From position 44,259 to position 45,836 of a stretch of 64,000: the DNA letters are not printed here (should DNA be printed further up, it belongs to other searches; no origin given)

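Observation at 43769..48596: Regulatory cluster next to the giants: a 640-nt intergenic region, an FHA sigma-54 activator, a membrane Ser/Thr kinase and a PEGA protein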

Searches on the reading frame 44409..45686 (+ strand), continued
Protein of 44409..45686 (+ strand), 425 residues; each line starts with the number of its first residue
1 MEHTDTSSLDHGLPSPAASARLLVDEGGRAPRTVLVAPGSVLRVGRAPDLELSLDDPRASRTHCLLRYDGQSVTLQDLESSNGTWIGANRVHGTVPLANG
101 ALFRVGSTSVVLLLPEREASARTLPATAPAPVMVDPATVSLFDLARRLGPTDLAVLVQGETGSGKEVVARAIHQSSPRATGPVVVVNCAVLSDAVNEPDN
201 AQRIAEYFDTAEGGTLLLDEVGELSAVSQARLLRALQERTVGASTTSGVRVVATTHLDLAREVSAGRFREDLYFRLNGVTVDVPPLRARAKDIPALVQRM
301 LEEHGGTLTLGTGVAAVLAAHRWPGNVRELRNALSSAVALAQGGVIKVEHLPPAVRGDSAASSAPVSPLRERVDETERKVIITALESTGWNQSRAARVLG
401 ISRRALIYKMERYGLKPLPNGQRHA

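Call 13: find_encoding_contigs(protein=P0010, flank=10000, max_places=2)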
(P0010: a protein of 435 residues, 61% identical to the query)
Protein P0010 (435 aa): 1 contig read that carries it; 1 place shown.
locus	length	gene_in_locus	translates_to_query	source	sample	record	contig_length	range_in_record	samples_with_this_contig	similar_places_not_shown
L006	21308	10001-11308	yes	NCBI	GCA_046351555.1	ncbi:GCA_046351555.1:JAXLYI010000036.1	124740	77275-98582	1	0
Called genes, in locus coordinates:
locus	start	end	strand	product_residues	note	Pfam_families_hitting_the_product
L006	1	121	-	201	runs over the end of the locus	PF13646:HEAT_2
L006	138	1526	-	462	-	PF13665:Tox-PAAR-like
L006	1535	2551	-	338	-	PF09937:DUF2169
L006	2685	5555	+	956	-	PF13231:PMT_2 (weak)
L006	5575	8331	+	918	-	-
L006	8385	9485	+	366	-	PF00092:VWA, PF13519:VWA_2 (weak)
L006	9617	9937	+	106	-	-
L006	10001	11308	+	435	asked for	PF16697:Yop-YscD_cpl, PF00498:FHA, PF00158:Sigma54_activat, PF14532:Sigma54_activ_2, PF07728:AAA_5 (weak), PF25601:AAA_lid_14, PF18024:HTH_50 (weak), PF02954:HTH_8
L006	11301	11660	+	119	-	-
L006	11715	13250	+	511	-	PF00069:Pkinase, PF01636:APH (faint), PF03109:ABC1 (faint), PF07714:PK_Tyr_Ser-Thr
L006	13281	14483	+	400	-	PF07719:TPR_2 (faint), PF08308:PEGA (faint), PF13620:CarboxypepD_reg (faint)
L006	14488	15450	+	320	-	-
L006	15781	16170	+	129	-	-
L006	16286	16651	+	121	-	PF03733:YccF (weak)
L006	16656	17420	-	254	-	PF04452:Methyltrans_RNA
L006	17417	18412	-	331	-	-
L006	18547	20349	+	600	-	PF04885:Stig1 (weak)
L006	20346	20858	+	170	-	-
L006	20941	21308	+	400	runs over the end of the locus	PF00487:FA_desaturase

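Call 14: find_encoding_contigs(protein=P0017, flank=10000, max_places=1)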
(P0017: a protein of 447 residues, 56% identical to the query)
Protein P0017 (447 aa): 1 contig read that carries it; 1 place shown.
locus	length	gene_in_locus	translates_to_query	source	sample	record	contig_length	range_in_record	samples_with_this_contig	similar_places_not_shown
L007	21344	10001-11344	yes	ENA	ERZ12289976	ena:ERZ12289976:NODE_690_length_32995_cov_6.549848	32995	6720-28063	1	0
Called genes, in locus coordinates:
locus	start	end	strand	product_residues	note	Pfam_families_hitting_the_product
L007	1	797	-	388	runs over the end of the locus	-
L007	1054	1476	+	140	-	-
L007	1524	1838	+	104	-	PF03319:EutN_CcmL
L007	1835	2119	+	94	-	PF03319:EutN_CcmL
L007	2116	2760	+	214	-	PF00596:Aldolase_II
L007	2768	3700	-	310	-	PF12706:Lactamase_B_2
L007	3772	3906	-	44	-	-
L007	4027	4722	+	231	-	PF03070:TENA_THI-4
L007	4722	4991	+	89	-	PF05402:PqqD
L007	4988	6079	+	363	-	PF04055:Radical_SAM, PF13186:SPASM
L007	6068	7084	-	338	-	-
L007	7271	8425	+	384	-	-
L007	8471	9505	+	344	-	-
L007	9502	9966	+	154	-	-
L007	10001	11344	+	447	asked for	PF16697:Yop-YscD_cpl, PF00498:FHA, PF00158:Sigma54_activat, PF14532:Sigma54_activ_2, PF07728:AAA_5 (weak), PF25601:AAA_lid_14, PF02954:HTH_8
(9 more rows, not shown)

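Call 15: find_encoding_contigs(protein=P0026, flank=10000, max_places=1)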
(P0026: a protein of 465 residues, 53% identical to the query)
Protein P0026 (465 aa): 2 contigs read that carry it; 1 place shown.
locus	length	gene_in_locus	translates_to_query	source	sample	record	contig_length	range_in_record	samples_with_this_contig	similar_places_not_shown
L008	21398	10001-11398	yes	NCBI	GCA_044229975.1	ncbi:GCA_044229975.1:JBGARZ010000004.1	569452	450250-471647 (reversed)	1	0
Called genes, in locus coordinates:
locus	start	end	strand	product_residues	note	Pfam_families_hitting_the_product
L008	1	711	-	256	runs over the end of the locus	-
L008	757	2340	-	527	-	-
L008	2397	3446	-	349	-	PF01565:FAD_binding_4, PF02873:MurB_C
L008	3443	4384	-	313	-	PF14226:DIOX_N, PF03171:2OG-FeII_Oxy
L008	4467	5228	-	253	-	PF01061:ABC2_membrane, PF12698:ABC2_membrane_3 (weak)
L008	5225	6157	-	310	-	PF00005:ABC_tran, PF13304:AAA_21 (weak)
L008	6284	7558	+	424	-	PF13091:PLDc_2, PF00614:PLDc (faint), PF13091:PLDc_2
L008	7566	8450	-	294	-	PF00126:HTH_1, PF03466:LysR_substrate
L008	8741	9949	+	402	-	-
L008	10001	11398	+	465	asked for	PF00498:FHA, PF16697:Yop-YscD_cpl, PF00158:Sigma54_activat, PF14532:Sigma54_activ_2, PF07728:AAA_5, PF25601:AAA_lid_14, PF02954:HTH_8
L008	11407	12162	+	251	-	-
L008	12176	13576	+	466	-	PF00069:Pkinase, PF07714:PK_Tyr_Ser-Thr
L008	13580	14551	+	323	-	-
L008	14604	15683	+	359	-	PF02463:SMC_N, PF13175:AAA_15, PF13476:AAA_23, PF13304:AAA_21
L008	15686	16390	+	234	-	-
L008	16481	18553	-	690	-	PF00009:GTP_EFTU, PF22042:EF-G_D2, PF03144:GTP_EFTU_D2, PF14492:EFG_III, PF03764:EFG_IV, PF00679:EFG_C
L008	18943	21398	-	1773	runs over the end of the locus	PF00069:Pkinase, PF07714:PK_Tyr_Ser-Thr (weak), PF13191:AAA_16, PF01590:GAF, PF13185:GAF_2, PF13492:GAF_3, PF00211:Guanylate_cyc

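Call 16: find_encoding_contigs(protein=P0014, flank=10000, max_places=1)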
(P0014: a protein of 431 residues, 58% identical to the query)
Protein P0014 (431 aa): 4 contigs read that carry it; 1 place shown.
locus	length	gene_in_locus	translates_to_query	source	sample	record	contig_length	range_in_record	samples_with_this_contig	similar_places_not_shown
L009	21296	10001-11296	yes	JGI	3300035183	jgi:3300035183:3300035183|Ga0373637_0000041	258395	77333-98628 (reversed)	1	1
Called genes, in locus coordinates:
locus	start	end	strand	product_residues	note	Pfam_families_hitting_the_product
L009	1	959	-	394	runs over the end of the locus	PF03734:YkuD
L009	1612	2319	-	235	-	PF10677:DUF2490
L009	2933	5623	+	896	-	PF13231:PMT_2 (faint)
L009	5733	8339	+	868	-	-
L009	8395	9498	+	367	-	PF00092:VWA (weak), PF13519:VWA_2 (weak)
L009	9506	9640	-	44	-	-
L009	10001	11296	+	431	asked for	PF16697:Yop-YscD_cpl, PF00498:FHA, PF00158:Sigma54_activat, PF14532:Sigma54_activ_2, PF07728:AAA_5 (faint), PF25601:AAA_lid_14, PF02954:HTH_8, PF18024:HTH_50 (weak)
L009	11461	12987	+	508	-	PF00069:Pkinase, PF01636:APH (faint), PF03109:ABC1 (faint), PF07714:PK_Tyr_Ser-Thr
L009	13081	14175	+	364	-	PF00515:TPR_1 (faint), PF07719:TPR_2 (faint), PF13620:CarboxypepD_reg (faint), PF08308:PEGA (weak)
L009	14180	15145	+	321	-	-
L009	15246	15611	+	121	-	PF03733:YccF (weak)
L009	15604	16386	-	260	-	PF04452:Methyltrans_RNA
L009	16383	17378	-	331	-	-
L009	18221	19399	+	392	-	-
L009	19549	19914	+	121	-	-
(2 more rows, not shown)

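Call 22: search_protein_families(library=pfam, proteins=[L005:8644-9885:+, L005:11313-11753:+, L006:9617-9937:+, L008:8741-9949:+, L008:11407-12162:+], max_evalue=1)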
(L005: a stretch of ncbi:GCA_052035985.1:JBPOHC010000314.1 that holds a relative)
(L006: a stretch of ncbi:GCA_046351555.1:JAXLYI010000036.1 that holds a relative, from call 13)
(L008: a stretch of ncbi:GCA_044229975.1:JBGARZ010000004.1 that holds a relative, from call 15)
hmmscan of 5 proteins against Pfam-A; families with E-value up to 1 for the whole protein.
L005:8644-9885:+ (413 aa): 3 families
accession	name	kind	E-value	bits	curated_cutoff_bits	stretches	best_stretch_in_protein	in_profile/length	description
PF00092.34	VWA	-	3.6e-06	27.8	23.8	1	110-293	2-139/174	von Willebrand factor type A domain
PF13519.12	VWA_2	-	5.6e-05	24.1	27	1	110-237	1-106/107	von Willebrand factor type A domain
PF13377.12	Peripla_BP_3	-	0.027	15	26.5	1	195-303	10-120/167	Periplasmic binding protein-like domain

L005:11313-11753:+ (146 aa): 0 families

L006:9617-9937:+ (106 aa): 0 families

L008:8741-9949:+ (402 aa): 0 families

L008:11407-12162:+ (251 aa): 2 families
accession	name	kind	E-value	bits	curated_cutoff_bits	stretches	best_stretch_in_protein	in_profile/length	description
PF04885.19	Stig1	-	1.5e-08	35.4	24.1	2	207-247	43-83/85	Stigma-specific STIG1-like protein family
PF14601.11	TFX_C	-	0.044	14.2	27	0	106-126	12-32/83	DNA_binding protein, TFX, C-term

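Call 63: predict_structure(alignment_id=A5)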
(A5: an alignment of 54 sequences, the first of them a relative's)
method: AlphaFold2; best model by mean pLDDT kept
length: 425 residues; sequences in the alignment: 54
mean_pLDDT: 88.1   pTM: 0.62
mean pLDDT of the five models: 88.1, 87.8, 86.2, 84.7, 84.3
residues with pLDDT >= 90: 326; 70-90: 38; 50-70: 33; < 50: 28
segments of 3 or more residues with pLDDT < 50: 1-3, 5-12, 242-246, 360-365, 420-425
pLDDT, mean of each block of 10 residues (from residue 1): 42 66 94 95 98 97 97 95 95 93 96 74 72 96 96 95 96 94 91 64 87 95 94 88 58 97 98 96 97 97 93 96 94 95 96 82 56 92 96 97 97 77 42
secondary structure, 60 per line:
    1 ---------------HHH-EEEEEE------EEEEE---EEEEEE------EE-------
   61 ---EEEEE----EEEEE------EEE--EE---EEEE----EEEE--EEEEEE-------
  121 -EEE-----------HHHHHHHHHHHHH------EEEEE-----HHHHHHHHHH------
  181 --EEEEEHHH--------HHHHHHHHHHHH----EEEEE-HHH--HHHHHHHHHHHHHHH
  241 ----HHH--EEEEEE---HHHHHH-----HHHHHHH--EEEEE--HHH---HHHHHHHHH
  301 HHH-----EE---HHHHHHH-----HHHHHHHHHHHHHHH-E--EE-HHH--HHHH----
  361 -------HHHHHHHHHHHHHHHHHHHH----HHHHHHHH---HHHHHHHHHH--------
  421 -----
elements in order: E20-25 E32-36 E40-45 E64-68 E73-77 E84-86 E94-97 E102-105 E108-113 E122-124 H136-148 E155-159 H165-174 E183-187 H199-210 E215-219 H226-240 E250-255 H259-264 H270-276 E279-283 H292-303 H314-320 H326-340 H353-356 H368-387 H392-399 H403-412

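Call 64: find_encoding_contigs(protein=P0016, flank=8000, max_places=1)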
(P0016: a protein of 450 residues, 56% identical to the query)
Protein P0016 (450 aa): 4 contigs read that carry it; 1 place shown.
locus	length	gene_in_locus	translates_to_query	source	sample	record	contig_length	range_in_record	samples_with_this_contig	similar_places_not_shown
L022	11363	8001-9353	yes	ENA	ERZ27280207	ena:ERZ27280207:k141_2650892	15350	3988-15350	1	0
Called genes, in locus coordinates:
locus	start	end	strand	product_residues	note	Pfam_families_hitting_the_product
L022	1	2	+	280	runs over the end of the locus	PF00293:NUDIX (faint)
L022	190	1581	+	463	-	PF12728:HTH_17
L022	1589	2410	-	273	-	PF00106:adh_short, PF13561:adh_short_C2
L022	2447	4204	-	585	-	PF05569:Peptidase_M56 (faint), PF01435:Peptidase_M48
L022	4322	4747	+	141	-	-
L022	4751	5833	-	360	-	-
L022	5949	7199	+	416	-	-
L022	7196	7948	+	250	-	PF00034:Cytochrom_C (faint), PF13442:Cytochrome_CBB3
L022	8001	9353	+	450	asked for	PF16697:Yop-YscD_cpl, PF00498:FHA, PF00158:Sigma54_activat, PF14532:Sigma54_activ_2, PF07728:AAA_5 (weak), PF25601:AAA_lid_14, PF02954:HTH_8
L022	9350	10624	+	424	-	PF00069:Pkinase, PF07714:PK_Tyr_Ser-Thr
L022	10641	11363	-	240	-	?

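Call 65: find_encoding_contigs(protein=P0023, flank=8000, max_places=1)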
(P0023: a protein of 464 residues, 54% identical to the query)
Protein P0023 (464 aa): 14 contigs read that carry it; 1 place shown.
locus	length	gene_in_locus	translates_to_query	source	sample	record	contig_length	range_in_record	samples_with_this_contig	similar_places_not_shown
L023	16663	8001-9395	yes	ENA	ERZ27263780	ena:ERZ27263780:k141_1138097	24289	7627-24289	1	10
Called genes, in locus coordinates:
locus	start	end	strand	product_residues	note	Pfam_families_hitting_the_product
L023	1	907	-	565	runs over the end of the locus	-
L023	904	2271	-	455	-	-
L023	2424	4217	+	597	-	PF22113:Mtrc-MtrF_II-IV_dom (faint)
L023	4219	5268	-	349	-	PF01565:FAD_binding_4, PF02873:MurB_C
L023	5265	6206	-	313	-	PF14226:DIOX_N, PF03171:2OG-FeII_Oxy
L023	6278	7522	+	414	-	PF13091:PLDc_2, PF00614:PLDc (faint), PF13091:PLDc_2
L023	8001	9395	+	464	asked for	PF00498:FHA, PF16697:Yop-YscD_cpl, PF00158:Sigma54_activat, PF14532:Sigma54_activ_2, PF07728:AAA_5 (weak), PF25601:AAA_lid_14, PF02954:HTH_8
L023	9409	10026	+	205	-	-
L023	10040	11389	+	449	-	-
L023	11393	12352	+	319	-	PF00515:TPR_1 (faint), PF07719:TPR_2 (faint)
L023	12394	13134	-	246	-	-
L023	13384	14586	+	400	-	PF08007:JmjC_2, PF13621:Cupin_8 (weak)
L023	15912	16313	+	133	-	-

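Call 69: fold_search(model_id=the predicted structure, library=pdb)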
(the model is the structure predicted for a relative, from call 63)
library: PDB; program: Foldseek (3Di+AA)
matches with E <= 10: 1804; with E <= 0.001: 973
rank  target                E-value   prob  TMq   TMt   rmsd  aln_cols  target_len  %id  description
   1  5m7n_B                7.9e-22  1.00  0.47  0.47  10.6       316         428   31  Crystal structure of NtrX from Brucella abortus in complex with ATP processed with the CrystalDirect automated mountin (released 2017-01-25)
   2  1ojl_E                8.8e-22  1.00  0.46  0.68  14.0       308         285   38  Crystal structure of a sigma54-activator suggests the mechanism for the conformational switch necessary for sigma54 bi (released 2005-05-19)
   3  1ojl_D                1.0e-21  1.00  0.47  0.67  14.8       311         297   38  Crystal structure of a sigma54-activator suggests the mechanism for the conformational switch necessary for sigma54 bi (released 2005-05-19)
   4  1ojl_A                1.5e-21  1.00  0.47  0.67   8.5       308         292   39  Crystal structure of a sigma54-activator suggests the mechanism for the conformational switch necessary for sigma54 bi (released 2005-05-19)
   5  5m7n_A                1.9e-21  1.00  0.50  0.48  11.3       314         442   32  Crystal structure of NtrX from Brucella abortus in complex with ATP processed with the CrystalDirect automated mountin (released 2017-01-25)
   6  5m7p_B                3.7e-21  1.00  0.46  0.45  10.8       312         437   32  Crystal structure of NtrX from Brucella abortus in complex with ADP processed with the CrystalDirect automated mountin (released 2017-01-25)
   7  5m7p_A                1.1e-20  1.00  0.49  0.48  11.2       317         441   32  Crystal structure of NtrX from Brucella abortus in complex with ADP processed with the CrystalDirect automated mountin (released 2017-01-25)
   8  6jdi                  1.2e-20  1.00  0.47  0.77   4.0       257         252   35  Central domain of FleQ H287N mutant in complex with ATPgS and Mg (released 2019-11-27)
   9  6luf_A                2.0e-20  1.00  0.46  0.78   4.1       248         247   37  Trans-acting mutant Y290A of the central AAA+ domain of the flagellar regulatory protein FlrC (released 2020-03-18)
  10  5m7o_A                2.4e-20  1.00  0.49  0.46  11.8       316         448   31  Crystal structure of NtrX from Brucella abortus processed with the CrystalDirect automated mounting and cryo-cooling t (released 2017-01-25)
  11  6luf_C                3.4e-20  1.00  0.47  0.79   3.7       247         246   37  Trans-acting mutant Y290A of the central AAA+ domain of the flagellar regulatory protein FlrC (released 2020-03-18)
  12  6lua_D                4.3e-20  1.00  0.46  0.78   4.0       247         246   36  Cis-mutant R349A of the central AAA+ domain of the flagellar regulatory protein FlrC (released 2020-03-18)
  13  5exs                  6.4e-20  1.00  0.47  0.78   4.5       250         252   37  AAA+ ATPase FleQ from Pseudomonas aeruginosa bound to ATP-gamma-S (released 2016-01-13)
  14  6jdl                  7.2e-20  1.00  0.47  0.78   3.6       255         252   34  Central domain of FleQ H287A mutant in complex with ATPgS and Mg (released 2019-11-27)
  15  4qht_C                7.2e-20  1.00  0.45  0.75   4.5       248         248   36  Crystal structure of AAA+/ sigma 54 activator domain of the flagellar regulatory protein FlrC from Vibrio cholerae in  (released 2014-07-16)
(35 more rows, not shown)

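Call 75: search_protein_representatives(protein=window:44409-45686:+)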
Query: 425 residues. Proteins with E-value up to 0.001 (for the whole library): 192649; up to 1e-10: 119977; up to 1e-30: 45448. The best 150 are listed.
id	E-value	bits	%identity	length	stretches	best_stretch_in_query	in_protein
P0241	2.1e-107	376.3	37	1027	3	12-340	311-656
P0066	3.0e-100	352.7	50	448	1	17-423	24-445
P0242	4.6e-97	342.3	43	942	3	136-352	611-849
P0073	1.4e-94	334.1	48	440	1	1-421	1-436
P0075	4.1e-91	322.7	49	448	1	1-423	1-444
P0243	1.5e-90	320.8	48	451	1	14-420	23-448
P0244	4.3e-80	286.4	41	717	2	133-412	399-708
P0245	3.9e-78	279.9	46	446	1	10-419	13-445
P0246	2.4e-76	274.0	43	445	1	6-422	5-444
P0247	4.9e-76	273.0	48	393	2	35-347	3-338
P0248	2.9e-75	270.5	42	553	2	39-419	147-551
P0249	1.5e-74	268.2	45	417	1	20-415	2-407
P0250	2.0e-73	264.4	43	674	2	144-346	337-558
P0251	7.3e-73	262.6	46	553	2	126-419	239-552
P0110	1.2e-72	261.9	43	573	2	125-416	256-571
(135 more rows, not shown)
